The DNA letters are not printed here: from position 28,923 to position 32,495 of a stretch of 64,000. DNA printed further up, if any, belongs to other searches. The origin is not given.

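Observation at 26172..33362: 2396-aa SLH-anchored protein combining a heparinase II/III-like core with the new module, Ig domains and a cadherin-like domain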

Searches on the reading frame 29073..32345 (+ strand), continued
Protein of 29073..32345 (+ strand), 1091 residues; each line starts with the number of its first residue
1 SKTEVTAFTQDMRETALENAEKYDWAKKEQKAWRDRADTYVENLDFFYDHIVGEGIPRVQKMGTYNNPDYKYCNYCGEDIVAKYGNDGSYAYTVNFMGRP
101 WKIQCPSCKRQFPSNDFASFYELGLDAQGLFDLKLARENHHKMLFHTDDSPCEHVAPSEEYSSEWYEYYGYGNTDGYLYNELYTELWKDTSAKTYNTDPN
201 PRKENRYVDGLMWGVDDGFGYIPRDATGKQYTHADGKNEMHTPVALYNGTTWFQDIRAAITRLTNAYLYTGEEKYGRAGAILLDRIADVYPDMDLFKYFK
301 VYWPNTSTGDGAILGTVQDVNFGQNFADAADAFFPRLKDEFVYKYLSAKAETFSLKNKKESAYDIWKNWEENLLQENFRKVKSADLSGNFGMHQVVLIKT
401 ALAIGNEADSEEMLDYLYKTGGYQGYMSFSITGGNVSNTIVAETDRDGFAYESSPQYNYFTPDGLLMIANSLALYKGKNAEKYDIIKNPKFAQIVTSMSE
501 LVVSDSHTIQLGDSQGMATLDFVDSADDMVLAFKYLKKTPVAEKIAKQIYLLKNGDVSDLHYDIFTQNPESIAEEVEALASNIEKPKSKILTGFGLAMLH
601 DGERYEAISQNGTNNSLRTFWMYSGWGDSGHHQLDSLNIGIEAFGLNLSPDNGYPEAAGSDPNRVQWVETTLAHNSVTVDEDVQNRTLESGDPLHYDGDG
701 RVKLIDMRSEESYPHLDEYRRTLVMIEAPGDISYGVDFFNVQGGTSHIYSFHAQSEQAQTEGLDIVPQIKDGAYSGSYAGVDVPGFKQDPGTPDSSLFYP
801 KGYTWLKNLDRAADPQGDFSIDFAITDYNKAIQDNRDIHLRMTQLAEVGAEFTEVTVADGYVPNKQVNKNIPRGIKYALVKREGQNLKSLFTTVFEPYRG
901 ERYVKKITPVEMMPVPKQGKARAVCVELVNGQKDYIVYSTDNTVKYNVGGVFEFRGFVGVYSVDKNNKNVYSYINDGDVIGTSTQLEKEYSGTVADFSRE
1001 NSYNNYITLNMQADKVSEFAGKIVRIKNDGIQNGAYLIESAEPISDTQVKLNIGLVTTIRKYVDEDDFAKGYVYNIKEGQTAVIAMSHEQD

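Call 35: fold_search(model_id=the predicted structure, library=pdb)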
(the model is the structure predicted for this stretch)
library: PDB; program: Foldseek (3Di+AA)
matches with E <= 10: 538; with E <= 0.001: 44
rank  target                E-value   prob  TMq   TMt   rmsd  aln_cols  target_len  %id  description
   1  7bjt_A                1.0e-19  1.00  0.45  0.64   6.4       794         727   15  Structure-function analysis of a new PL17 oligoalginate lyase from the marine bacterium Zobellia galactanivorans DsijT (released 2021-07-14)
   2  9vtk                  1.0e-19  1.00  0.46  0.61   8.2       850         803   14  Structure of the family PL40 Ulvan Lyase Uly1040 (released 2025-12-24)
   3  9irq_A                1.4e-19  1.00  0.43  0.64   6.7       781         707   14  Alginate lyase (Microbulbifer sp. ALW1) (released 2025-01-22)
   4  8bdd_A                2.5e-19  1.00  0.45  0.66   6.3       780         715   14  Crystal structure of Bacteroides ovatus CP926 PL17 alginate lyase (released 2023-08-30)
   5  4ok2_B                2.9e-19  1.00  0.45  0.66   6.6       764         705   14  Crystal Structure of Alg17c Mutant Y258A (released 2014-01-29)
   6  7bm6_A                8.2e-19  1.00  0.44  0.63   6.6       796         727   15  Structure-function analysis of a new PL17 oligoalginate lyase from the marine bacterium Zobellia galactanivorans DsijT (released 2021-07-14)
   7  4ojz_B                8.6e-19  1.00  0.45  0.66   6.4       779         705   14  Crystal Structure of Alg17c Mutant Y258A Complexed with Alginate Trisaccharide (released 2014-01-29)
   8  4nei_A                1.6e-18  1.00  0.44  0.66   6.7       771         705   14  Alg17c PL17 Family Alginate Lyase (released 2014-01-29)
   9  4ojz_A                2.5e-18  1.00  0.45  0.67   6.0       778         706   14  Crystal Structure of Alg17c Mutant Y258A Complexed with Alginate Trisaccharide (released 2014-01-29)
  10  4ok4_B                5.1e-18  1.00  0.45  0.67   6.0       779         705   14  Crystal Structure of Alg17c Mutant H202L (released 2014-01-29)
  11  4ok4_A                5.6e-18  1.00  0.44  0.65   6.7       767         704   14  Crystal Structure of Alg17c Mutant H202L (released 2014-01-29)
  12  6jp4_A                5.8e-17  1.00  0.41  0.56  12.8       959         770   12  Crystal structure of the catalytic domain of a multi-domain alginate lyase Dp0100 from thermophilic bacterium Defluvii (released 2019-10-30)
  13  6jpn_A                7.4e-16  1.00  0.39  0.53  11.0       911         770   12  Crystal structure of the catalytic domain of a multi-domain alginate lyase Dp0100 from thermophilic bacterium Defluvii (released 2019-10-30)
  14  5jmd                  3.8e-14  1.00  0.36  0.57   8.5       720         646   13  Heparinase III-BT4657 gene product, Methylated Lysines (released 2016-05-25)
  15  5jmf                  4.0e-14  1.00  0.36  0.58   8.4       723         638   13  Heparinase III-BT4657 gene product (released 2016-05-25)
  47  9e9r                  1.7e-02  0.14  0.10  0.04  42.2      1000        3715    8  The Structure of ApoB100 from Human Low-Density Lipoprotein (released 2024-12-18)
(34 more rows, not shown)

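Call 39: find_encoding_contigs(protein=P0122, flank=10000, max_places=3)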
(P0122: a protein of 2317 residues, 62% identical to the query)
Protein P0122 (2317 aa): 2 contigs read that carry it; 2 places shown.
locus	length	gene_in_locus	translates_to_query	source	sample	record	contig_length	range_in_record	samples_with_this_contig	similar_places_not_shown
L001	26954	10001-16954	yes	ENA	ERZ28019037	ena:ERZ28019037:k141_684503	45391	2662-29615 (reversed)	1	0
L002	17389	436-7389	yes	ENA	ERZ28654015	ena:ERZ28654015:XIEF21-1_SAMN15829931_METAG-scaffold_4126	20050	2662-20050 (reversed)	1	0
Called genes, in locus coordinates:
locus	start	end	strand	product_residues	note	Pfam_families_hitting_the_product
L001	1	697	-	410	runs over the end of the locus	PF00395:SLH (faint)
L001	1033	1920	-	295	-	PF00795:CN_hydrolase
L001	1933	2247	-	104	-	-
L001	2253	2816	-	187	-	PF01863:YgjP-like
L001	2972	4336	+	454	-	PF04734:Ceramidase_alk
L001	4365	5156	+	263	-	PF02311:AraC_binding, PF07883:Cupin_2, PF00165:HTH_AraC (weak), PF12833:HTH_18, PF00165:HTH_AraC (weak)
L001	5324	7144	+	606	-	PF07944:Beta-AFase-like_GH127_cat, PF20736:Glyco_hydro127M (faint), PF20737:Glyco_hydro127C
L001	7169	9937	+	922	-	PF18998:Flg_new_2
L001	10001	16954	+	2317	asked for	PF02368:Big_2, PF07940:Hepar_II_III_C (weak), PF05345:He_PIG, PF17963:Big_9 (weak), PF00395:SLH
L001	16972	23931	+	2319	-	PF02368:Big_2 (weak), PF26918:Ig_Eae (faint), PF02368:Big_2, PF07940:Hepar_II_III_C, PF05345:He_PIG, PF00395:SLH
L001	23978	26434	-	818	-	PF00580:UvrD-helicase, PF01443:Viral_helicase1 (faint), PF13245:AAA_19, PF13361:UvrD_C, PF13538:UvrD_C_2, PF21196:PcrA_UvrD_tudor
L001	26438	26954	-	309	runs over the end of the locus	PF00480:ROK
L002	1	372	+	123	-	?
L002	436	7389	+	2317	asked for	PF02368:Big_2, PF07940:Hepar_II_III_C (weak), PF05345:He_PIG, PF17963:Big_9 (weak), PF00395:SLH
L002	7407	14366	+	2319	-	PF02368:Big_2 (weak), PF26918:Ig_Eae (faint), PF02368:Big_2, PF07940:Hepar_II_III_C, PF05345:He_PIG, PF00395:SLH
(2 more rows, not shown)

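Call 40: find_encoding_contigs(protein=P0039, flank=10000, max_places=2)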
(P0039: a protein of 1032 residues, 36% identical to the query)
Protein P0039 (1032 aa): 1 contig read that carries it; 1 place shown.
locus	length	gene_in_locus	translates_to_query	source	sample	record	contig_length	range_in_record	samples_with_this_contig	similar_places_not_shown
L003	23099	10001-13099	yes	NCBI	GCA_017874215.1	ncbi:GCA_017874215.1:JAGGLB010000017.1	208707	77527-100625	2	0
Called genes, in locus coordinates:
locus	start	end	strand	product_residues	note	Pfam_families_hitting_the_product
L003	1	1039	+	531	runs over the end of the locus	PF07969:Amidohydro_3, PF01979:Amidohydro_1 (faint)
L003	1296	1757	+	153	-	PF14588:YjgF_endoribonc, PF01042:Ribonuc_L-PSP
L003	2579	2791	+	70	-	-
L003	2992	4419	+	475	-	PF00072:Response_reg, PF00165:HTH_AraC, PF12833:HTH_18, PF00165:HTH_AraC (weak)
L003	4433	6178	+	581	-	PF06580:His_kinase, PF02518:HATPase_c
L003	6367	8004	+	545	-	PF01547:SBP_bac_1, PF13416:SBP_bac_8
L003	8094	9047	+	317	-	PF00528:BPD_transp_1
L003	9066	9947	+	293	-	PF00528:BPD_transp_1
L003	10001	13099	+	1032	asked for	PF07940:Hepar_II_III_C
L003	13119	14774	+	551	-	PF13385:Laminin_G_3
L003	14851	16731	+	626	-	-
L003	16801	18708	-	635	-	PF05569:Peptidase_M56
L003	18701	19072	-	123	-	PF03965:Penicillinase_R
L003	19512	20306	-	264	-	PF23441:SDR, PF00106:adh_short, PF08659:KR, PF13561:adh_short_C2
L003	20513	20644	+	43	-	-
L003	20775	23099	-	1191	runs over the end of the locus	-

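Call 41: find_encoding_contigs(protein=P0051, flank=10000, max_places=1)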
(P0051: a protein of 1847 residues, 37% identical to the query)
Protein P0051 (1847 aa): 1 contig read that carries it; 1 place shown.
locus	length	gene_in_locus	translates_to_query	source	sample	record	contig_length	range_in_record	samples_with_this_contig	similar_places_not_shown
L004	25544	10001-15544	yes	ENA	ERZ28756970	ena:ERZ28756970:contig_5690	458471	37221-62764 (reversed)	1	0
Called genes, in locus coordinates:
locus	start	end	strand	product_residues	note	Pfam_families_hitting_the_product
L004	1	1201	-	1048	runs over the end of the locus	PF00395:SLH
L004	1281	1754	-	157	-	PF13404:HTH_AsnC-type, PF13412:HTH_24, PF01037:AsnC_trans_reg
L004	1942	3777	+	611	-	PF01855:POR_N, PF02775:TPP_enzyme_C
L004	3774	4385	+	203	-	PF01558:POR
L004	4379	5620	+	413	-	PF00501:AMP-binding, PF14535:AMP-binding_C_2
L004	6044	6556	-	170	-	PF08843:AbiEii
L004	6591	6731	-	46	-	-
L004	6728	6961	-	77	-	-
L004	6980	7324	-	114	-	-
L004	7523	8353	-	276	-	-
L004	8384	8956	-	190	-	-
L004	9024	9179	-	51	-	-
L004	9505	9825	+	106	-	PF01638:HxlR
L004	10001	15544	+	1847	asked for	PF02368:Big_2 (faint), PF07940:Hepar_II_III_C, PF05345:He_PIG, PF00395:SLH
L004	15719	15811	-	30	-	-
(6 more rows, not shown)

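Call 42: find_encoding_contigs(protein=P0013, flank=10000, max_places=1)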
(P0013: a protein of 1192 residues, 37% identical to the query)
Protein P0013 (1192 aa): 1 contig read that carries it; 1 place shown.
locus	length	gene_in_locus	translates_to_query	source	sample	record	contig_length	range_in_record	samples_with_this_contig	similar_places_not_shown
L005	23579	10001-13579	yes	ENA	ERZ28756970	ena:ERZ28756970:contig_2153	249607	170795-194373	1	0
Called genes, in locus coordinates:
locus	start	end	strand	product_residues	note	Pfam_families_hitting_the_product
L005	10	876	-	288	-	PF00231:ATP-synt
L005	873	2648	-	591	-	PF00213:OSCP, PF02874:ATP-synt_ab_N, PF00006:ATP-synt_ab, PF00306:ATP-synt_ab_C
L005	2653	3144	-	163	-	PF00430:ATP-synt_B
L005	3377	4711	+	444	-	PF01548:DEDD_Tnp_IS110, PF02371:Transposase_20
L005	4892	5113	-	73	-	PF00137:ATP-synt_C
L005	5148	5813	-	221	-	PF00119:ATP-synt_A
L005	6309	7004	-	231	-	PF00165:HTH_AraC (faint), PF12833:HTH_18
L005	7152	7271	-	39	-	-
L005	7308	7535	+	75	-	-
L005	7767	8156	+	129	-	-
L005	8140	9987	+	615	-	PF22359:Big-like (faint), PF26918:Ig_Eae (faint), PF02368:Big_2 (weak)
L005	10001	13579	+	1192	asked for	PF07940:Hepar_II_III_C (faint)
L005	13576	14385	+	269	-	PF05345:He_PIG (weak), PF00395:SLH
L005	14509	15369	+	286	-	-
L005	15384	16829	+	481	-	PF01547:SBP_bac_1, PF13416:SBP_bac_8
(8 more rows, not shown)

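Call 43: find_encoding_contigs(protein=P0025, flank=10000, max_places=1)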
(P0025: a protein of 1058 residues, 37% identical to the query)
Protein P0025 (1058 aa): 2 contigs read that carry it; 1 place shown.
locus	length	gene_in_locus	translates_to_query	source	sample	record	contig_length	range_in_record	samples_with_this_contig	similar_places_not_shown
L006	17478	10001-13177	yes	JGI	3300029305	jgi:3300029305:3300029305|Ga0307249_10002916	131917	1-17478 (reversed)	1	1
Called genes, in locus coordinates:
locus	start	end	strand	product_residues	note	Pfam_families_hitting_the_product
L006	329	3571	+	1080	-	PF07940:Hepar_II_III_C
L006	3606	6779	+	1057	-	PF07940:Hepar_II_III_C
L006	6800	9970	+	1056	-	PF07940:Hepar_II_III_C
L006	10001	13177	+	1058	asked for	PF07940:Hepar_II_III_C (weak)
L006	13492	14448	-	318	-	-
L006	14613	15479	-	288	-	PF00144:Beta-lactamase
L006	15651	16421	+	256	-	PF02522:Antibiotic_NAT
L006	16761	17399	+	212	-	PF00005:ABC_tran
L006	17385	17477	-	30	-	?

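Call 44: find_related_loci(query=window:29073-32345:+, collection=genome_contigs, flank=10000)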
Query window:29073-32345:+ (1091 aa) in genome_contigs; peptide patterns used: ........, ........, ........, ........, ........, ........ (x = any residue, [..] = any of these).
66 stretches matched a pattern; 6 encode a relative of the query (tblastn E <= 1e-3); 6 distinct loci.
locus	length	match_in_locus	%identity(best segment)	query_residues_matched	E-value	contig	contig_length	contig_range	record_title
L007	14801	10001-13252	76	2-1091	0e+0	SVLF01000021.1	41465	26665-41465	MAG: Oscillospiraceae bacterium isolate SIG480 NODE_4899_length_41465_cov_1.422372, whole genome shotgun sequence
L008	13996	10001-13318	45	2-1091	0e+0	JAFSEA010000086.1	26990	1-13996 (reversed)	MAG: Oscillospiraceae bacterium isolate RGIG3057 Goat_Rectum-4__c565737, whole genome shotgun sequence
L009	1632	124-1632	74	2-510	0e+0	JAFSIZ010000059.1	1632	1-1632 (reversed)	MAG: Oscillospiraceae bacterium isolate RGIG3186 Goat_Rectum.Co__c689105, whole genome shotgun sequence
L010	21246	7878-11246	39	1-1091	0e+0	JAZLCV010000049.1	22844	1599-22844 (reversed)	MAG: Eubacteriales bacterium isolate T1900045044_TC20190037.MAGScoT_cleanbin_000030 SGB_4494_k141_3326692, whole genome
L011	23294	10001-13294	39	2-1091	0e+0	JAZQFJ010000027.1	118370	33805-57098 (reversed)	MAG: Eubacteriales bacterium isolate T1900044633_TS20190099.MAGScoT_cleanbin_000012 SGB_1084_k141_1039881, whole genome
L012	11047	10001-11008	39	1-337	4e-55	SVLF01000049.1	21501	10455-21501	MAG: Oscillospiraceae bacterium isolate SIG480 NODE_11706_length_21501_cov_1.519229, whole genome shotgun sequence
